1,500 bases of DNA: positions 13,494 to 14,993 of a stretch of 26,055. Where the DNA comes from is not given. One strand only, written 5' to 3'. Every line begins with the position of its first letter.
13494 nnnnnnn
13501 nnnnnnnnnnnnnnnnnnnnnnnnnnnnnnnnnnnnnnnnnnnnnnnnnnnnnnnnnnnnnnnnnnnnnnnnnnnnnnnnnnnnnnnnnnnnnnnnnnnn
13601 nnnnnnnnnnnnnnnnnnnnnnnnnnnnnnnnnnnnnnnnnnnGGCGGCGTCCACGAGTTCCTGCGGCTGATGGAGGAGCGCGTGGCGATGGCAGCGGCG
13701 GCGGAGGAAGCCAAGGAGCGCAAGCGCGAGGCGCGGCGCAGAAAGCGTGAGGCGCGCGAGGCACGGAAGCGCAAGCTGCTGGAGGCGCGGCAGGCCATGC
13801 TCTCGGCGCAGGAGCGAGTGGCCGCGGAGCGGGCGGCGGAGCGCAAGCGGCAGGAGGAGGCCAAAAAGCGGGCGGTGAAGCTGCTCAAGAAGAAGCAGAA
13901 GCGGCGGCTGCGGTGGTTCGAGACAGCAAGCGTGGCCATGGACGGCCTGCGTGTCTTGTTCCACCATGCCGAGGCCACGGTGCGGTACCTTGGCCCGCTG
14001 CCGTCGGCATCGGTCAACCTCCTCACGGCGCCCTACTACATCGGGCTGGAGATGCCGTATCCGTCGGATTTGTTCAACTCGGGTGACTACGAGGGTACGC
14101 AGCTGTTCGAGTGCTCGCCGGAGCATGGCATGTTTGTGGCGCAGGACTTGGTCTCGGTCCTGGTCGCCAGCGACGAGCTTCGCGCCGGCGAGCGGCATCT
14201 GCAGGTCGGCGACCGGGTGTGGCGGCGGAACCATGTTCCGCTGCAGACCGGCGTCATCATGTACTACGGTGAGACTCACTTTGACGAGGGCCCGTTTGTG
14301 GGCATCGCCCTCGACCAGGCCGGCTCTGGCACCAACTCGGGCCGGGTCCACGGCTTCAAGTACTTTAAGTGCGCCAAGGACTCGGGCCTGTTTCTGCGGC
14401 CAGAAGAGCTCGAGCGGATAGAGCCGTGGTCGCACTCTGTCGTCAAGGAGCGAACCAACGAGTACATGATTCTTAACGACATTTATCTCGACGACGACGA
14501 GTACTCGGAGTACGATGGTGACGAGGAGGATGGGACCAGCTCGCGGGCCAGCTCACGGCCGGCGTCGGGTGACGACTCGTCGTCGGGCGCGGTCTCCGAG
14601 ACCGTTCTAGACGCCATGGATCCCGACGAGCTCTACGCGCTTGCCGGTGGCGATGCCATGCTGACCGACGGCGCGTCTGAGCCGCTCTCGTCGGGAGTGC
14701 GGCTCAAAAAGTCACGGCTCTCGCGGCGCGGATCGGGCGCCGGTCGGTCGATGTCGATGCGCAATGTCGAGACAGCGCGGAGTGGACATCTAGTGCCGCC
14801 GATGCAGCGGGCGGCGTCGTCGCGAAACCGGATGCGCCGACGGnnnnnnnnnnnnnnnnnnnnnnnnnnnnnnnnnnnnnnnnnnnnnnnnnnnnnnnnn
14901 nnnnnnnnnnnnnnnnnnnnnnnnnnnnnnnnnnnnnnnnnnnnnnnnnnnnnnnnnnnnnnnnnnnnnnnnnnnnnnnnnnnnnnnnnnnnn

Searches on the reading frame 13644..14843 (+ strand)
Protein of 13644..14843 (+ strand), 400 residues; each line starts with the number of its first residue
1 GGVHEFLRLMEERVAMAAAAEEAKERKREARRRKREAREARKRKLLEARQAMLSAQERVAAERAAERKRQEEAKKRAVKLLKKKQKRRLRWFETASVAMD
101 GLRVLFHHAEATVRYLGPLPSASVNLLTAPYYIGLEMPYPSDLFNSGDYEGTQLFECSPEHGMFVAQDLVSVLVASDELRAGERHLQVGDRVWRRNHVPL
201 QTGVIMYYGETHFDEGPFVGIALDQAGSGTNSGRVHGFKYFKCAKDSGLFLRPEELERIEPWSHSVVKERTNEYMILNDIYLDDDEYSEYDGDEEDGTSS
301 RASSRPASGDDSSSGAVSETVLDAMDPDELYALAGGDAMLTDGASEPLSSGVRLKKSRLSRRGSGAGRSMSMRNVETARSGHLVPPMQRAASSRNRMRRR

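Call 53: search_protein_representatives(protein=window:13644-14843:+)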
Query: 400 residues. Proteins with E-value up to 0.001 (for the whole library): 1734; up to 1e-10: 283; up to 1e-30: 15. The best 150 are listed.
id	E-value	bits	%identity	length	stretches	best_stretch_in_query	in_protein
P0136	1.8e-258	873.1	100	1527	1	1-400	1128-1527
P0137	4.2e-72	259.8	32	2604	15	133-252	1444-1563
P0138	6.0e-46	173.8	31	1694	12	198-289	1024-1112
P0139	1.3e-44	169.4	34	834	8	188-260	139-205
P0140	6.1e-38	147.4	30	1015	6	184-285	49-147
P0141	1.9e-37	145.8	31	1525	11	187-257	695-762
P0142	8.9e-36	140.3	32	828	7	94-259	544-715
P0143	4.6e-35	137.9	35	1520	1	27-336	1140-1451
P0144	1.3e-34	136.4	38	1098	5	202-261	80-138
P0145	2.8e-33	132.0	35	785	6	182-262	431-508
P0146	9.1e-33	130.4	34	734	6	187-260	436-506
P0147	5.3e-32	127.8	39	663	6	201-257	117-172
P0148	2.2e-31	125.8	32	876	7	187-261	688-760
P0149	2.3e-31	125.8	34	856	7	185-263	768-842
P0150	8.6e-31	123.9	32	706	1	21-308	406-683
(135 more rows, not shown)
